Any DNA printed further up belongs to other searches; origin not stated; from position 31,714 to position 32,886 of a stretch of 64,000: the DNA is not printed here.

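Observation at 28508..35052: Chimeric operon: sugar ABC importer components fused to HlyD adaptor + MacB/FtsX-like permease, no ATPase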

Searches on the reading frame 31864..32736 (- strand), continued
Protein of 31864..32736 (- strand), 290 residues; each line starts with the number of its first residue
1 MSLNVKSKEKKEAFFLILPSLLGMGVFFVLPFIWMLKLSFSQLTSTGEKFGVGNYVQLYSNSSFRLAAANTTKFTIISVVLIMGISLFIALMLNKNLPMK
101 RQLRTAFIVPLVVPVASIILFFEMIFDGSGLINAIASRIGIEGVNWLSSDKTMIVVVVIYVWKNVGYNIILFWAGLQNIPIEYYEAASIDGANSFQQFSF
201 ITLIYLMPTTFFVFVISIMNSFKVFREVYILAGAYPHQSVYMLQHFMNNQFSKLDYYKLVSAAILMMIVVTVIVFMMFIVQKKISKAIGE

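Call 70: search_protein_families(library=ncbifam, proteins=[L019:6571-7845:+, L019:5885-6571:+, L049:2643-4034:+, L049:1932-2642:+, L018:12366-14531:+, L071:6577-7551:+, L019:9773-10912:+, L016:5588-6685:+], max_evalue=0.00001)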
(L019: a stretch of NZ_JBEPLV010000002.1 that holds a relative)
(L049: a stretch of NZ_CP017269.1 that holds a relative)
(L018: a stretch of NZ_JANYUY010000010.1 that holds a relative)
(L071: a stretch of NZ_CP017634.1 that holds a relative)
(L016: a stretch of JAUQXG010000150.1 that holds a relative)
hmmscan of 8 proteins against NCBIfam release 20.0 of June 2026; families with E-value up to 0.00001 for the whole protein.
L019:6571-7845:+ (424 aa): 76 families (the best 25 are shown)
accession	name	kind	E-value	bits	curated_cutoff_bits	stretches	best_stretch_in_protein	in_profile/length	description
NF041735.1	hist_kin_RppB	equivalog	4.4e-64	216.9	400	1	152-416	171-437/438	two-component system sensor histidine kinase RppB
NF046044.1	PnpS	equivalog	4.4e-59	200.4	400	1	156-417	126-390/390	two-component system histidine kinase PnpS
TIGR01386.1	cztS_silS_copS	subfamily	2.7e-52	178.3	292.55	1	187-410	228-450/457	heavy metal sensor histidine kinase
TIGR02966.1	phoR_proteo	equivalog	5.8e-52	176.8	334.2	1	198-409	112-324/333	phosphate regulon sensor histidine kinase PhoR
NF033092.0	HK_WalK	equivalog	2.3e-50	171.8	725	1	199-417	371-593/594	cell wall metabolism sensor histidine kinase WalK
NF012163.2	BaeS_SmeS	equivalog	4.7e-43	147.8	500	1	195-409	235-447/457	sensor histidine kinase efflux regulator BaeS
NF007345.0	PRK09835.1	subfamily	4.1e-40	137.8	423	1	187-419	249-481/482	Cu(+)/Ag(+) sensor histidine kinase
NF047874.1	MASE3_PAS_HK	subfamily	1.5e-39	136.3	560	1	198-418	396-625/655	MASE3 domain-containing sensor histidine kinase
NF007837.0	PRK10549.1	equivalog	5.2e-39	134.2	603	1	195-418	235-458/466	envelope stress sensor histidine kinase BaeS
NF008312.0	PRK11100.1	equivalog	1.9e-38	132.5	356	1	201-417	257-471/477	two-component system sensor histidine kinase CreC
NF052314.1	T9SS_HK_PorY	subfamily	1.9e-36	126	350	1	188-403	199-404/418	PorY family sensor histidine kinase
NF040691.1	MtrAB_MtrB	equivalog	2.3e-36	125.9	450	1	199-419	270-493/507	MtrAB system histidine kinase MtrB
NF033093.1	HK_VicK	exception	2e-35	122.3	680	1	200-414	209-431/448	cell wall metabolism sensor histidine kinase VicK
NF041880.1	EPS_EpsF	equivalog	2.1e-35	122.2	900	1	182-407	256-478/492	response regulator EpsF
NF033091.0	HK_VanS_ACDEFG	equivalog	1.4e-34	119.6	400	1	197-417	71-293/293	vancomycin resistance histidine kinase VanS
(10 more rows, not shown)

L019:5885-6571:+ (228 aa): 91 families (the best 25 are shown)
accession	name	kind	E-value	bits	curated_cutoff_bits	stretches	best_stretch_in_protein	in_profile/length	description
NF041734.1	resp_reg_RppA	equivalog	6.4e-62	208.9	250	1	4-225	1-228/229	two-component system response regulator RppA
TIGR01387.1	cztR_silR_copR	subfamily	1.7e-60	204.4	279.2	1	6-224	1-218/218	heavy metal response regulator transcription factor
NF045991.1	RespRegCtrARhodob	equivalog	4.4e-58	196.7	350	1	4-226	1-223/224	response regulator transcription factor CtrA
TIGR02154.1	PhoB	equivalog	4.4e-58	196.3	296.2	1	4-224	3-225/226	phosphate regulon transcriptional regulator PhoB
NF007928.2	PRK10643.1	equivalog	2.5e-57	194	330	1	4-224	1-216/216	two-component system response regulator PmrA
NF007346.1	PRK09836.1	equivalog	6e-53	180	420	1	4-226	1-223/227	copper/silver response regulator transcription factor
NF008567.0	PRK11517.1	equivalog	4.4e-52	176.7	353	1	4-225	1-219/223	response regulator transcription factor HprR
NF053854.1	RespRegPhoBBctds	equivalog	1e-51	175.5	270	1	6-224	1-224/225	two-component system response regulator PhoB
NF040689.1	MtrAB_MtrA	equivalog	1.4e-51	174.9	300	1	6-223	1-217/219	MtrAB system response regulator MtrA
NF045914.1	RespRegNblR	equivalog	1e-49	169.2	300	1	4-226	7-227/228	response regulator transcription factor NblR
NF012023.0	PRK15479.1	equivalog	3.3e-49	167.5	337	1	4-227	1-220/224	transcriptional regulator TctD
NF000402.1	vanR-B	exception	1.5e-48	165.1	480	1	4-226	3-218/219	vancomycin resistance response regulator transcription factor VanR-B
NF008296.0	PRK11083.1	equivalog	4.8e-48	163.5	273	1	1-226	1-227/228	two-component system response regulator CreB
NF040534.1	resp_reg_YycF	equivalog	1.3e-47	162.1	340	1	5-228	2-231/231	response regulator YycF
NF007663.1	PRK10336.1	equivalog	1.8e-47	161.9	345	1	4-226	1-218/219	quorum sensing response regulator transcription factor QseB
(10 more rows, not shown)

L049:2643-4034:+ (463 aa): 87 families (the best 25 are shown)
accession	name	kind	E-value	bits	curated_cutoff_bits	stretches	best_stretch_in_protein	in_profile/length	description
NF033092.0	HK_WalK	equivalog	1.2e-80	271.8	725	2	237-459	367-594/594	cell wall metabolism sensor histidine kinase WalK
NF046044.1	PnpS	equivalog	1.2e-63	215.5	400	1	234-458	162-390/390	two-component system histidine kinase PnpS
NF008312.0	PRK11100.1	equivalog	3.5e-57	194.3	356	1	5-459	4-474/477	two-component system sensor histidine kinase CreC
NF041210.1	his_kin_PieS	equivalog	1.5e-54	185.8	850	1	10-460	10-471/474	two component system sensor histidine kinase PieS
NF008468.0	PRK11360.1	equivalog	1e-52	179.4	646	2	245-462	399-611/616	two-component system sensor histidine kinase AtoS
TIGR02966.1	phoR_proteo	equivalog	1.2e-50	172.4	334.2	1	235-455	107-331/333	phosphate regulon sensor histidine kinase PhoR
NF007837.0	PRK10549.1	equivalog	1.2e-48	166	603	1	151-461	150-460/466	envelope stress sensor histidine kinase BaeS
NF012163.2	BaeS_SmeS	equivalog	1.7e-48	165.7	500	1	151-451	150-450/457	sensor histidine kinase efflux regulator BaeS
TIGR02956.1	TMAO_torS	equivalog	4.4e-46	157.5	676.5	1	241-461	463-684/967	TMAO reductase system sensor histidine kinase/response regulator TorS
NF040691.1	MtrAB_MtrB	equivalog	5.7e-46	157.6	450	1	3-460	4-493/507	MtrAB system histidine kinase MtrB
NF011874.0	PRK15347.1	equivalog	2.3e-43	148.4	852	1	240-461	396-616/921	two component system sensor kinase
NF045911.1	TCSHisKinNblS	equivalog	1.8e-38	132.3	1000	2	239-453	385-614/621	two-component system sensor histidine kinase NblS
NF006800.0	PRK09303.1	equivalog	3.3e-38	131.6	342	1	211-460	124-378/383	histidine kinase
NF033091.0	HK_VanS_ACDEFG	equivalog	7.6e-38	130.3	400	1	175-458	4-293/293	vancomycin resistance histidine kinase VanS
NF007007.0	PRK09470.1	equivalog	9e-37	127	486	1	3-462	10-462/463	envelope stress sensor histidine kinase CpxA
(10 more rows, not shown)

L049:1932-2642:+ (236 aa): 95 families (the best 25 are shown)
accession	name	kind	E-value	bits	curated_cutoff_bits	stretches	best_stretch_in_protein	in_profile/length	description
NF033117.2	vanR_ACDEGLN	exception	2e-71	240.2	350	1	11-232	1-225/226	VanR-ABDEGLN family response regulator transcription factor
NF040534.1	resp_reg_YycF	equivalog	5.4e-70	235.2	340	1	10-235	2-230/231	response regulator YycF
NF040689.1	MtrAB_MtrA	equivalog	2.8e-68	229.5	300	1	11-231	1-217/219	MtrAB system response regulator MtrA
TIGR02154.1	PhoB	equivalog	1.2e-67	227.5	296.2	1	10-232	4-225/226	phosphate regulon transcriptional regulator PhoB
NF045944.1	ResRegRpaBCyano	equivalog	5.1e-67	225.6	330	1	12-233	1-228/229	response regulator transcription factor RpaB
NF033120.0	vanR_FM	exception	1.3e-63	214.7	460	1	8-232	3-229/231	vancomycin resistance response regulator transcription factor, VanR-F/VanR-M family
NF007005.1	PRK09468.1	equivalog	1.2e-61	208.2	331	1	8-232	3-231/237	osmolarity response regulator transcription factor OmpR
NF008296.0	PRK11083.1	equivalog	1.8e-60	204.2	273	1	8-233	3-226/228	two-component system response regulator CreB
NF041733.1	resp_reg_CseB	equivalog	9.2e-60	201.8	350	1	10-234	2-228/228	two-component system response regulator CseB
TIGR01387.1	cztR_silR_copR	subfamily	4.2e-57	193.3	279.2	1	11-232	1-218/218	heavy metal response regulator transcription factor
NF000401.1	vanR-A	exception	2e-56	191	500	1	10-232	4-229/231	vancomycin resistance response regulator transcription factor VanR-A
NF053854.1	RespRegPhoBBctds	equivalog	1.1e-55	188.5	270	1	11-232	1-224/225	two-component system response regulator PhoB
NF007546.0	PRK10161.1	equivalog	1.2e-54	185.3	471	1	11-232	5-225/229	phosphate response regulator transcription factor PhoB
NF000404.1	vanR-D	exception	1.1e-52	178.9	500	1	10-232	4-230/232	vancomycin resistance response regulator transcription factor VanR-D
NF007982.1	PRK10710.1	equivalog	3.7e-52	177.2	380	1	5-233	4-228/235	envelope stress response regulator BaeR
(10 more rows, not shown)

L018:12366-14531:+ (721 aa): 0 families

L071:6577-7551:+ (324 aa): 7 families
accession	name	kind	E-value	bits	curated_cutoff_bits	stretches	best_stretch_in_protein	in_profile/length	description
NF007445.0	PRK10001.1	equivalog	6.6e-26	91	765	1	69-305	36-268/400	serine-type D-Ala-D-Ala carboxypeptidase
NF008059.0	PRK10793.1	equivalog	2.6e-25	89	694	1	71-300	45-270/403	D-alanyl-D-alanine carboxypeptidase DacA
NF008668.0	PRK11669.1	equivalog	2.7e-25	89.1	294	1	64-304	35-266/316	D-alanyl-D-alanine endopeptidase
NF008489.0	PRK11397.1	equivalog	6.4e-25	87.7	610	1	71-307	36-268/389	serine-type D-Ala-D-Ala carboxypeptidase DacD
NF000471.1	vanY_of_D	exception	1.7e-24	86.8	625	1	60-315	88-350/354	transpeptidase-like D-Ala-D-Ala carboxypeptidase VanY-D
NF038258.2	PBP4_Staph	exception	4.9e-21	75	500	1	71-205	39-177/366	penicillin-binding protein PBP4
NF038273.1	strep_PBP3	exception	1.8e-16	60.2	490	1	70-309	26-277/407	D-alanyl-D-alanine carboxypeptidase PBP3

L019:9773-10912:+ (379 aa): 5 families
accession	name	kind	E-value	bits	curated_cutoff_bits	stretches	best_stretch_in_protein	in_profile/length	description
TIGR01730.1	RND_mfp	subfamily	2.8e-25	88.9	94.9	1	58-374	14-319/322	efflux RND transporter periplasmic adaptor subunit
TIGR00999.1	8a0102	subfamily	4.5e-15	55.5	319.3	1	89-363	1-265/271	CzcB/NccB family metal efflux transporter periplasmic adaptor subunit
TIGR03794.1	NHLM_micro_HlyD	equivalog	7.4e-09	35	156.2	0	115-205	194-284/421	NHLP bacteriocin system secretion protein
NF008606.0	PRK11578.1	equivalog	1.7e-08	34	342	1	13-211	5-223/371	macrolide transporter subunit MacA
TIGR01843.1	type_I_hlyD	subfamily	3.5e-08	32.8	208.65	1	108-247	209-344/422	HlyD family type I secretion periplasmic adaptor subunit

L016:5588-6685:+ (365 aa): 184 families (the best 25 are shown)
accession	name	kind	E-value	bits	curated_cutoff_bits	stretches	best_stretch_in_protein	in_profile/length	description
NF008653.0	PRK11650.1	subfamily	1e-143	478.7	432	1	1-362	1-353/357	sn-glycerol-3-phosphate ABC transporter ATP-binding protein UgpC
NF008233.0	PRK11000.1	equivalog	4.3e-118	394.3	568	1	1-358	1-355/369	maltose/maltodextrin ABC transporter ATP-binding protein MalK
NF040933.2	ABC_arch_GlcV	equivalog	2e-101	339.5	450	1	3-356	2-357/357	glucose ABC transporter ATP-binding protein GlcV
NF006987.0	PRK09452.1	equivalog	5e-101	338.1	482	1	4-299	18-306/378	spermidine/putrescine ABC transporter ATP-binding protein PotA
NF043075.1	MMSYN1_0197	equivalog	3.2e-95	319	550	1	5-357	4-340/341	spermidine/putrescine ABC transporter ATP-binding protein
TIGR01187.1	potA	subfamily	3.6e-94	315.5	355.6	1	35-324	1-287/325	polyamine ABC transporter ATP-binding protein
TIGR03265.1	PhnT2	equivalog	2.3e-93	313.2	457.7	1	4-332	5-324/353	putative 2-aminoethylphosphonate ABC transporter ATP-binding protein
NF008513.0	PRK11432.1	equivalog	9e-86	287.9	496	1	4-339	7-330/351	ferric ABC transporter ATP-binding protein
TIGR00968.1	3a0106s01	subfamily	2.5e-79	266.2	342.75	1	5-237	2-233/237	sulfate ABC transporter ATP-binding protein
NF008621.0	PRK11607.1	equivalog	3.5e-79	266.3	613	1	6-314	22-324/377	putrescine ABC transporter ATP-binding subunit PotG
NF040840.2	tungstate_WtpC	equivalog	2e-77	260.8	440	1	7-298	5-282/347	tungstate ABC transporter ATP-binding protein WtpC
TIGR03258.1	PhnT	equivalog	9.9e-76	255.1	499.15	1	4-295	9-294/359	2-aminoethylphosphonate ABC transport system ATP-binding subunit PhnT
NF008105.0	PRK10851.1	equivalog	2.1e-72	243.8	502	1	5-246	4-246/362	sulfate/thiosulfate ABC transporter ATP-binding protein CysA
TIGR01186.1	proV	subfamily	1.1e-66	225.4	326.6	1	18-238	7-233/363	betaine/proline/choline family ABC transporter ATP-binding protein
TIGR03415.1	ABC_choXWV_ATP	equivalog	5.7e-58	196.7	483.75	1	19-236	39-266/382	choline ABC transporter ATP-binding protein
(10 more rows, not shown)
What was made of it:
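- One scores 478.7 bits against the UgpC subfamily cut-off of 432 (call 70).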
